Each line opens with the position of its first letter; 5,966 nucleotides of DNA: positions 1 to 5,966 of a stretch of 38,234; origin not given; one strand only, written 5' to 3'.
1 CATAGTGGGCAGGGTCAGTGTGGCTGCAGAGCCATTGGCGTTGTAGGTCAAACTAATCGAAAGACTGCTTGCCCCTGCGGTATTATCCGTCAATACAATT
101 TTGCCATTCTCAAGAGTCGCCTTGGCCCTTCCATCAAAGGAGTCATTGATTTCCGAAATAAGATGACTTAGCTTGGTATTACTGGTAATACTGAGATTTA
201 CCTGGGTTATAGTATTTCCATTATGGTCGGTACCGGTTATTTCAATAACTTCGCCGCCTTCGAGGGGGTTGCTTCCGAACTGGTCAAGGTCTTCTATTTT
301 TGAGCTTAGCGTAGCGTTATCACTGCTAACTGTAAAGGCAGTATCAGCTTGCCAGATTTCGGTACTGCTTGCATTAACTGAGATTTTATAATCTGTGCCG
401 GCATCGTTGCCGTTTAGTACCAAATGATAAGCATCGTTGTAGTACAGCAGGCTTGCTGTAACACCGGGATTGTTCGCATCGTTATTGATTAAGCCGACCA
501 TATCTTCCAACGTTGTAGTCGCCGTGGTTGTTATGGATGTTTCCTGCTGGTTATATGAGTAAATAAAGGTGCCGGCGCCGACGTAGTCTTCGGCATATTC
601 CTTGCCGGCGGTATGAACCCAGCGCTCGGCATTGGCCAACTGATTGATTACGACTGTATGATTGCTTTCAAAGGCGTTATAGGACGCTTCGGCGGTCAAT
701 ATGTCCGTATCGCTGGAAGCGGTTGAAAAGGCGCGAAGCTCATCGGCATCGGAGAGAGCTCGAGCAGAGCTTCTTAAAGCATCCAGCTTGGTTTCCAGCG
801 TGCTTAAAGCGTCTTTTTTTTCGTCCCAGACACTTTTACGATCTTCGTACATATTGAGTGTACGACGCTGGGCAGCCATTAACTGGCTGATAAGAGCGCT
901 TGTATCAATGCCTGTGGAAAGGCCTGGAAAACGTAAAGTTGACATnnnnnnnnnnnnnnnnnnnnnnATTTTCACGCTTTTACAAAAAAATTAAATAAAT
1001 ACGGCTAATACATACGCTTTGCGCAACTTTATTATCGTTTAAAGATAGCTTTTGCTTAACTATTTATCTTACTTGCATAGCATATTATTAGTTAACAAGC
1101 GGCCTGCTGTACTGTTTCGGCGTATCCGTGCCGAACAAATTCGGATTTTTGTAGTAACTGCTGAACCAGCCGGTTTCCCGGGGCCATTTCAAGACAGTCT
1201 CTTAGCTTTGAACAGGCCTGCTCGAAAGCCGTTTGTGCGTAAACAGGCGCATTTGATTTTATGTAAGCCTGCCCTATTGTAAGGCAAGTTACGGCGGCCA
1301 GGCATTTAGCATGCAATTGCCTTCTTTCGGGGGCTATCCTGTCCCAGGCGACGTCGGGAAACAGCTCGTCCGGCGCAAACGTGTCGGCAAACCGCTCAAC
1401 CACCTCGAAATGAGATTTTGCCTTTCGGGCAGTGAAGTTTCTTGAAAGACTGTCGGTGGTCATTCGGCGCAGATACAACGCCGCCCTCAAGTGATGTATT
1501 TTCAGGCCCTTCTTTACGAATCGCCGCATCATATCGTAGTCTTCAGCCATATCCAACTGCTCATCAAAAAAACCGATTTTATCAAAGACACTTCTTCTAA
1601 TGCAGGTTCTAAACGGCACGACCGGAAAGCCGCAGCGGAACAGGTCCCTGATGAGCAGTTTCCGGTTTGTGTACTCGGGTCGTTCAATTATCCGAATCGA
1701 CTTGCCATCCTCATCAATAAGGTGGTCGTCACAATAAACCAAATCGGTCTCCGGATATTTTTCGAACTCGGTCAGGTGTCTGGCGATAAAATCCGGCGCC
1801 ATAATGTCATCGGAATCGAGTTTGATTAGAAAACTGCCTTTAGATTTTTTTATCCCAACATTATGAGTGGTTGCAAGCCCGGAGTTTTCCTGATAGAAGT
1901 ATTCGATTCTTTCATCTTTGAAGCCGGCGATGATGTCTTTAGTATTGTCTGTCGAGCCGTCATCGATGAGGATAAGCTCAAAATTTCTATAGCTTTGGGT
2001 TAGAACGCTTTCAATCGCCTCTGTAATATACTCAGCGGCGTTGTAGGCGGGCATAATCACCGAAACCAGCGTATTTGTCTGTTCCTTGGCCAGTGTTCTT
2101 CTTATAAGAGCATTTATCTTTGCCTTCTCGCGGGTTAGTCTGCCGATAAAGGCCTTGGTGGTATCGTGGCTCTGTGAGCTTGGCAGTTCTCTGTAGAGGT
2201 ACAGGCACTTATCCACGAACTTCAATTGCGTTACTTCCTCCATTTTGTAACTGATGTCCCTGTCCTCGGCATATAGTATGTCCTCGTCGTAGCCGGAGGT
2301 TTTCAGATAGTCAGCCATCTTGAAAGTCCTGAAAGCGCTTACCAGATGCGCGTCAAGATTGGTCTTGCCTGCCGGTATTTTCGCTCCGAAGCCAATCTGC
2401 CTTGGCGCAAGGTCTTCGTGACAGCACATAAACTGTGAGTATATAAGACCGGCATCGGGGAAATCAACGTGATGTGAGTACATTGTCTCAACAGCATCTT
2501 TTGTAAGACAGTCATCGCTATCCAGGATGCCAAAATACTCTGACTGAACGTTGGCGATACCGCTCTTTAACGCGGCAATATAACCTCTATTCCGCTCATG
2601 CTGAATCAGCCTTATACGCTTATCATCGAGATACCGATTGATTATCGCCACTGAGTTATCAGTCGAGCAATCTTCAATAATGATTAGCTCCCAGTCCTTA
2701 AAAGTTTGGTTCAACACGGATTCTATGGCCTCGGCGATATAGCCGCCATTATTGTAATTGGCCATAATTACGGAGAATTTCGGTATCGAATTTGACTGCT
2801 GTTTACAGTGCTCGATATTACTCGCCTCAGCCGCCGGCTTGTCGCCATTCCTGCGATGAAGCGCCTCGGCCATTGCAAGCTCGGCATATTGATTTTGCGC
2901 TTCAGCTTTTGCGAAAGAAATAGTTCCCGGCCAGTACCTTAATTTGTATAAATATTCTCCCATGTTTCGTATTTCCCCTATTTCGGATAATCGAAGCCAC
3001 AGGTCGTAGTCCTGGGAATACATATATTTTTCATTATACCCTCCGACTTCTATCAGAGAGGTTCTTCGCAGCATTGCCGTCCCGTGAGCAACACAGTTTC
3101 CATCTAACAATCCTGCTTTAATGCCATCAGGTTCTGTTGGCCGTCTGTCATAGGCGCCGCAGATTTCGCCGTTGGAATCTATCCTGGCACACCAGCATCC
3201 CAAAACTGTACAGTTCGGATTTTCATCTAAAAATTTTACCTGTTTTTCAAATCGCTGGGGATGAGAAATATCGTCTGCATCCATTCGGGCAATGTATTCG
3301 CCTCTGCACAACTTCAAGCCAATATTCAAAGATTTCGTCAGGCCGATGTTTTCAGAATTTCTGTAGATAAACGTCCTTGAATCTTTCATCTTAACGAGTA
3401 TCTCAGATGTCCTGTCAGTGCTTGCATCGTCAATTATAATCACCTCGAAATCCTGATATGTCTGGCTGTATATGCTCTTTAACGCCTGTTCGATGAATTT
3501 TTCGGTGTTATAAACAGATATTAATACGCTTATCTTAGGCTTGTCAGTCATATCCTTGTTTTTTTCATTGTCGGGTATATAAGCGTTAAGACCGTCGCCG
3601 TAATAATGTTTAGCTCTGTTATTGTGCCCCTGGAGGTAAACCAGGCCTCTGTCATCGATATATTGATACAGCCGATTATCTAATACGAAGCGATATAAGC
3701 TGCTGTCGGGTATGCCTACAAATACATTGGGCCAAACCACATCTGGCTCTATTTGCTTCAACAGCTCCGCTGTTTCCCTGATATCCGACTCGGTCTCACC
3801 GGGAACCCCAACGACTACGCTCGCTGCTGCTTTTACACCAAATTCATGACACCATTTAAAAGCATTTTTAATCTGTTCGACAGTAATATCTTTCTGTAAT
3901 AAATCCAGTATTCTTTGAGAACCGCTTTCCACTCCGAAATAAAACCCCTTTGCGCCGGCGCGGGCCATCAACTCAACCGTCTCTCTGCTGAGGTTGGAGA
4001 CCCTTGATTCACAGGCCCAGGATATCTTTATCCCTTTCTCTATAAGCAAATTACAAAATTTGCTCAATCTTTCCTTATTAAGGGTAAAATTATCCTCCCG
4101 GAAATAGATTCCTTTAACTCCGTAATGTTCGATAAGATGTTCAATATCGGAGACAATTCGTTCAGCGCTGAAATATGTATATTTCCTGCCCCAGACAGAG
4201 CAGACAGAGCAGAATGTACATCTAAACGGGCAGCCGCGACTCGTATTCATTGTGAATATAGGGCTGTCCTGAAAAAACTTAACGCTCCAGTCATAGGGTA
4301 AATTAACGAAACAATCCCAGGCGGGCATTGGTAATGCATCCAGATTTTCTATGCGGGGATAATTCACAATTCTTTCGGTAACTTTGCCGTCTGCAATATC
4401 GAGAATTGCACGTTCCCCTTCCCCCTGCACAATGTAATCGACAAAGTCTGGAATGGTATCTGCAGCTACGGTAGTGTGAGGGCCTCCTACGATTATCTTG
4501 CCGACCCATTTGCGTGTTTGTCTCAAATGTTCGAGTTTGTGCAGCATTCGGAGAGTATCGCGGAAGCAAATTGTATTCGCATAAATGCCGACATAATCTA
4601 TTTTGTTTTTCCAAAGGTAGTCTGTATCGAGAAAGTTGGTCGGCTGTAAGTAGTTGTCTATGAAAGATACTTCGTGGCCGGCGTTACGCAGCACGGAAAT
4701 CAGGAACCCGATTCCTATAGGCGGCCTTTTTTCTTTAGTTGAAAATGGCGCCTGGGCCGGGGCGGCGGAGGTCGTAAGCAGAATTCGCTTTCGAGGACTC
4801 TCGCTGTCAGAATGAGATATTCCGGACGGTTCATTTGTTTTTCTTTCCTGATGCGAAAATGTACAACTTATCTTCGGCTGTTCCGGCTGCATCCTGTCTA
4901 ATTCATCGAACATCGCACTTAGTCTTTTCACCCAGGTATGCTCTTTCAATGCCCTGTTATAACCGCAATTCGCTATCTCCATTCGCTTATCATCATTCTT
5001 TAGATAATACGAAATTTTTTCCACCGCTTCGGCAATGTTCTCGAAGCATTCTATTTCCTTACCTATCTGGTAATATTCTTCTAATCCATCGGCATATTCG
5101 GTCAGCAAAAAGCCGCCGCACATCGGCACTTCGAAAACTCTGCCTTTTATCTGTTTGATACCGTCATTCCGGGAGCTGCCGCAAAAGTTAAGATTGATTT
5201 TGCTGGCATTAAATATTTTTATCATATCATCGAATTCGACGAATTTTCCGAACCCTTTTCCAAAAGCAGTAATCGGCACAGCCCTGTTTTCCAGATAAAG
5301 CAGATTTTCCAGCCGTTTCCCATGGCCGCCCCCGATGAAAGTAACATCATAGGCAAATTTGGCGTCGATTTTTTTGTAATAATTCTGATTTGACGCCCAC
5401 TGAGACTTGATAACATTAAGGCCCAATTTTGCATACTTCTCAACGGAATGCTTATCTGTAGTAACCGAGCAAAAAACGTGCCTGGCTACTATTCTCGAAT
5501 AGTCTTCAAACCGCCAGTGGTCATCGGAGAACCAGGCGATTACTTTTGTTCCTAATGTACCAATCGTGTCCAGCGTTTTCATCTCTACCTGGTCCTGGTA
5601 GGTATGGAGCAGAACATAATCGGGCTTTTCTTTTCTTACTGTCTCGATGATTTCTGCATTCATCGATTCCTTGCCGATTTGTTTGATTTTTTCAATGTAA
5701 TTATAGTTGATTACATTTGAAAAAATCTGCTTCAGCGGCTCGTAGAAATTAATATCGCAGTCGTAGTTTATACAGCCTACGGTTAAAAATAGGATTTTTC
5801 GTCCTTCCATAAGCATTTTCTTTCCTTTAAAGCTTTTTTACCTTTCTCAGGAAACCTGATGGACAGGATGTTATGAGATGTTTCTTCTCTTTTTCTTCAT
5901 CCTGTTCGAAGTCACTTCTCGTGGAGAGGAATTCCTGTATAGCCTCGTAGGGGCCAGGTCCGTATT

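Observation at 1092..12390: An 11-kb, sigma-54-fronted operon of glycosyl/methyl-transfer modules wedged between flgL and fliD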

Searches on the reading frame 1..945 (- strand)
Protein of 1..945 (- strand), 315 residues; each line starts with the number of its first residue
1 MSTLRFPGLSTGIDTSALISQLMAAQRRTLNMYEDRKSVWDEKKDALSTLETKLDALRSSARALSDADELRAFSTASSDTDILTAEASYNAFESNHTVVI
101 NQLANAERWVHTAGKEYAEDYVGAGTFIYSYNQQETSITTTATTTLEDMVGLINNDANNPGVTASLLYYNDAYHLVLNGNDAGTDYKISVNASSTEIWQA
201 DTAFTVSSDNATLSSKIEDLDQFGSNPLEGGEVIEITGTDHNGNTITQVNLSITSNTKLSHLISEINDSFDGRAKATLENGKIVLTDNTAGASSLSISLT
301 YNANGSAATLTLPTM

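Call 6: search_protein_families(library=pfam, proteins=[window:1-945:-], max_evalue=0.01)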
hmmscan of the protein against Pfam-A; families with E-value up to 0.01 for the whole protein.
window:1-945:- (315 aa): 2 families
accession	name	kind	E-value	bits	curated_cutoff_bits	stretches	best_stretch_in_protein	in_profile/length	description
PF02465.23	FliD_N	-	3.8e-21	76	24.8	1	11-106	1-96/97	Flagellar hook-associated protein 2 N-terminus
PF07196.18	Flagellin_IN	-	1.4e-06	28.8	22.7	1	131-180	7-54/55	Flagellin hook IN motif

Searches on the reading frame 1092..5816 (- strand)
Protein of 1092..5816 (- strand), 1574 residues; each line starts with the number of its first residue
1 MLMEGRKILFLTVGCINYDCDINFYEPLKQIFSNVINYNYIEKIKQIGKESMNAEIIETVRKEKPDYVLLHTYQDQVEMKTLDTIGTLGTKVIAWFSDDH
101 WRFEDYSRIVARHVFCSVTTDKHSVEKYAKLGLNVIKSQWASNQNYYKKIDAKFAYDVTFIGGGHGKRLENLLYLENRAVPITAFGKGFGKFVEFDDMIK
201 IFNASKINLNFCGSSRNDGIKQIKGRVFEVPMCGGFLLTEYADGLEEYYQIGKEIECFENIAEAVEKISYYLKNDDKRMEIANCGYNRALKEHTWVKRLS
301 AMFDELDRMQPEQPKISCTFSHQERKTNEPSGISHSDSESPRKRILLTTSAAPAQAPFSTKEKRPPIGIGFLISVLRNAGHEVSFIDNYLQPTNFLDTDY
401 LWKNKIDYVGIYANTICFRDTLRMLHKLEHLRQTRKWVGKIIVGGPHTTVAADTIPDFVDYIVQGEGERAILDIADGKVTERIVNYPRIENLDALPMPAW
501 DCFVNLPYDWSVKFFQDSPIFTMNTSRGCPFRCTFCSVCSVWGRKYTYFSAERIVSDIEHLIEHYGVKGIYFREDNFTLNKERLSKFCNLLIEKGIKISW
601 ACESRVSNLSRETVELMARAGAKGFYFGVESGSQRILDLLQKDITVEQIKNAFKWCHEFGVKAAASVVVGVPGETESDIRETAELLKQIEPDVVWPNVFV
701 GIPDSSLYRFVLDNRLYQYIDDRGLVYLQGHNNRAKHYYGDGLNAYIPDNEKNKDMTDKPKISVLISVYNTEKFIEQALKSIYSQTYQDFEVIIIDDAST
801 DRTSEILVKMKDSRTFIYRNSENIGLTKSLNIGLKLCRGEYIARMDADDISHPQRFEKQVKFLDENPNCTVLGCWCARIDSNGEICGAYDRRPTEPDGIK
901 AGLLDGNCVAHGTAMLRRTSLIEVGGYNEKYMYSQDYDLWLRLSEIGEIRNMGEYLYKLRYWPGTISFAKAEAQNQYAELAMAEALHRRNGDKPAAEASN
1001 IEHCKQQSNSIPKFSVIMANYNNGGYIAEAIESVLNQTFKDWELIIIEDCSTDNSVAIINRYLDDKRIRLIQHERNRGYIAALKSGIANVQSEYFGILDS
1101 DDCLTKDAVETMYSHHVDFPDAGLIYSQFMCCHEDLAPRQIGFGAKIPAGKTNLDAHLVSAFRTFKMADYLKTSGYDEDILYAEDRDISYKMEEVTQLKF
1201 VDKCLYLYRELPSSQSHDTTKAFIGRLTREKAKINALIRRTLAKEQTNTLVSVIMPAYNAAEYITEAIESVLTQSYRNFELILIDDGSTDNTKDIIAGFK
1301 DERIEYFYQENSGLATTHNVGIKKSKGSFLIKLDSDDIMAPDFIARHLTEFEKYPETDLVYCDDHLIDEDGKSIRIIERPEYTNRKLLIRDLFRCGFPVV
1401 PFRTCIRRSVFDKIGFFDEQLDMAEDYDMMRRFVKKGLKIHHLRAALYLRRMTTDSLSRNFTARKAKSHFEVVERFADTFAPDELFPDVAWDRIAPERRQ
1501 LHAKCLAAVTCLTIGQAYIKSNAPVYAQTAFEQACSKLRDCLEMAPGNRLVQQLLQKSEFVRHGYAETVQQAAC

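Call 6: search_protein_families(library=pfam, proteins=[window:1092-5816:-], max_evalue=0.01)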
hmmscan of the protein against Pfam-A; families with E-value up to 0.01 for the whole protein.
window:1092-5816:- (1574 aa): 10 families
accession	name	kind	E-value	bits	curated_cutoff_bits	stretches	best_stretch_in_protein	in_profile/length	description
PF00535.33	Glycos_transf_2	-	1.4e-101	337.9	23.3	3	763-924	1-167/168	Glycosyl transferase family 2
PF10111.15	Glyco_tranf_2_2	-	2.5e-48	165.4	27.3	3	1252-1447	1-213/276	Glycosyltransferase like family 2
PF13641.12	Glyco_tranf_2_3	-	2e-37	129.9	27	3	1251-1455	3-215/230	Glycosyltransferase like family 2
PF13524.12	Glyco_trans_1_2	-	1.4e-28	100.1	25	1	181-303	16-143/144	Glycosyl transferase-like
PF04055.27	Radical_SAM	-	1.3e-27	97.5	29.5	1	523-686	1-166/166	Radical SAM superfamily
PF02310.24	B12-binding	-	1.7e-12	47.6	32.1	1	365-472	13-118/121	B12 binding domain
PF13632.12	Glyco_trans_2_3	-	1.5e-11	45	27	1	1333-1446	5-119/198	Glycosyl transferase family group 2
PF13704.12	Glyco_tranf_2_4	-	3.4e-07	31.1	27.5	0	772-850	4-83/98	Glycosyl transferase family 2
PF13506.12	Glyco_transf_21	-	1.1e-05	25.4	21.7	0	1321-1464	25-168/174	Glycosyl transferase family 21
PF19864.5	Radical_SAM_N2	-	0.00011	22.2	29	1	421-477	66-124/151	Radical SAM proteins, N-terminal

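Call 12: find_encoding_contigs(protein=window:1092-5816:-, flank=10000, max_places=6)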
Protein window:1092-5816:- (1574 aa): no gene with exactly this product is on record in the collection.

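Call 18: search_protein_families(library=ncbifam, proteins=[window:1092-5816:-], max_evalue=0.001)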
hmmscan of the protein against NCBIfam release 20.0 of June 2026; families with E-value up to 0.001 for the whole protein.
window:1092-5816:- (1574 aa): 60 families (the best 25 are shown)
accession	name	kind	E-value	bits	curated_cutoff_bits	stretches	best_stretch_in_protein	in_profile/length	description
NF053739.1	GlytfEpsEBac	equivalog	6e-86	287.7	450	3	760-960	1-203/265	glycosyltransferase EpsE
NF047683.1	TeichurnBiosyTuaG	equivalog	2.3e-82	276.4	400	3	1246-1467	3-219/252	teichuronic acid biosynthesis protein TuaG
NF007482.0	PRK10073.1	equivalog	2.5e-63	214.1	423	3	1247-1376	4-135/334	glycosyltransferase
TIGR03937.1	PgaC_IcaA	equivalog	2.7e-62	211.1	422.3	3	1239-1361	35-160/407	poly-beta-1,6-N-acetyl-D-glucosamine synthase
NF041875.1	EPS_EpsD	equivalog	4.9e-57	193.8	370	3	1251-1465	1-221/325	exopolysaccharide biosynthesis glycosyltransferase EpsD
NF007453.0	PRK10018.1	equivalog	2.5e-51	175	382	3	1246-1477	3-233/280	colanic acid biosynthesis glycosyltransferase WcaA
TIGR04017.1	WcaA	equivalog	6.1e-50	170.4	495.75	3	1247-1457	3-212/279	colanic acid biosynthesis glycosyltransferase WcaA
NF050050.1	ProtGlycPglI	equivalog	4e-46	157.8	500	3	1250-1371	3-125/306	GalNAc(5)-diNAcBac-PP-undecaprenol beta-1,3-glucosyltransferase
TIGR04479.1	bcpD_PhpK_rSAM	subfamily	8.9e-40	136.5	600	1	368-694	74-414/504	PhpK family radical SAM P-methyltransferase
NF050148.1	rSAM_ApyD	equivalog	1.5e-39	135.9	750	1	486-687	173-364/645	RiPP biosynthesis radical SAM protein ApyD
TIGR04072.2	rSAM_ladder_B12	equivalog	2.3e-39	135.3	360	1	366-702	18-360/443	lipid biosynthesis B12-binding/radical SAM protein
TIGR03965.1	mycofact_glyco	equivalog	3.4e-39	135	280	4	758-948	72-268/467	mycofactocin biosynthesis glycosyltransferase MftF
TIGR04283.1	glyco_like_mftF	equivalog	6.4e-38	130.5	182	3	1251-1447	1-182/221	TIGR04283 family arsenosugar biosynthesis glycosyltransferase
TIGR03471.1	HpnJ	equivalog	1.1e-37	130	577.6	1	407-718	70-394/472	hopanoid biosynthesis associated radical SAM protein HpnJ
TIGR02026.1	BchE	equivalog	8e-37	127.2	481.35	1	352-715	9-391/497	magnesium-protoporphyrin IX monomethyl ester anaerobic oxidative cyclase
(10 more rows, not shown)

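Call 39: search_solved_structures(query=window:1092-5816:-, max_evalue=0.0001)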
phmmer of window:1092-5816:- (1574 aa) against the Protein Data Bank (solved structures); distinct sequences matched with E-value up to 0.0001: 31.
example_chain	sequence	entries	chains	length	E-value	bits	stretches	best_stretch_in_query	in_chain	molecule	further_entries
2z87_A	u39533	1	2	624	7.8e-33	116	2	1174-1474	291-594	Chondroitin synthase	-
2z86_A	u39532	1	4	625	8e-33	115.9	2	1174-1474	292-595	Chondroitin synthase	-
6fd2_B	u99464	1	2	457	3.5e-21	77.3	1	485-713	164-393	Putative apramycin biosynthetic oxidoreductase 4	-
6p61_A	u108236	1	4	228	4.6e-21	77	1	759-1448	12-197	Glycosyltransferase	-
5hea_A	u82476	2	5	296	6.5e-20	73.1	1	1249-1375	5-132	Putative glycosyltransferase (GalT1)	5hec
8vh7_A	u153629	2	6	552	1.6e-17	65.2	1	1239-1462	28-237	Heparosan synthase B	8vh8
8viw_A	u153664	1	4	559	1.7e-17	65.2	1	1239-1462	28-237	Heparosan synthase B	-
9ccb_A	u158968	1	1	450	1.5e-16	62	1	416-707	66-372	Radical SAM core domain-containing protein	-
1h7l_A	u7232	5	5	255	4.4e-14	53.8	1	1012-1127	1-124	SPORE COAT POLYSACCHARIDE BIOSYNTHESIS PROTEIN SPSA | PROTEIN (SPORE COAT POLYSACCHARIDE BIOSYNTHESIS PROTEIN SPSA)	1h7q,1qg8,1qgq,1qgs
6h1j_A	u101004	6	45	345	5e-13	50.3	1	1009-1117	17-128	Probable ss-1,3-N-acetylglucosaminyltransferase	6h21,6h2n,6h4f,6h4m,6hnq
3bcv_A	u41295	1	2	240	5.1e-13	50.3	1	759-853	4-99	Putative glycosyltransferase protein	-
5tze_C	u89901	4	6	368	1.5e-12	48.7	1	761-869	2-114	Glycosyl transferase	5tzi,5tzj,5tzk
3l7i_A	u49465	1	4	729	2.2e-12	48.2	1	1251-1437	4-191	Teichoic acid biosynthesis protein F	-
3l7m_A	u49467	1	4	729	2.2e-12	48.2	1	1251-1437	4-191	Teichoic acid biosynthesis protein F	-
3l7j_A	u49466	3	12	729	2.2e-12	48.2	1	1251-1437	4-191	Teichoic acid biosynthesis protein F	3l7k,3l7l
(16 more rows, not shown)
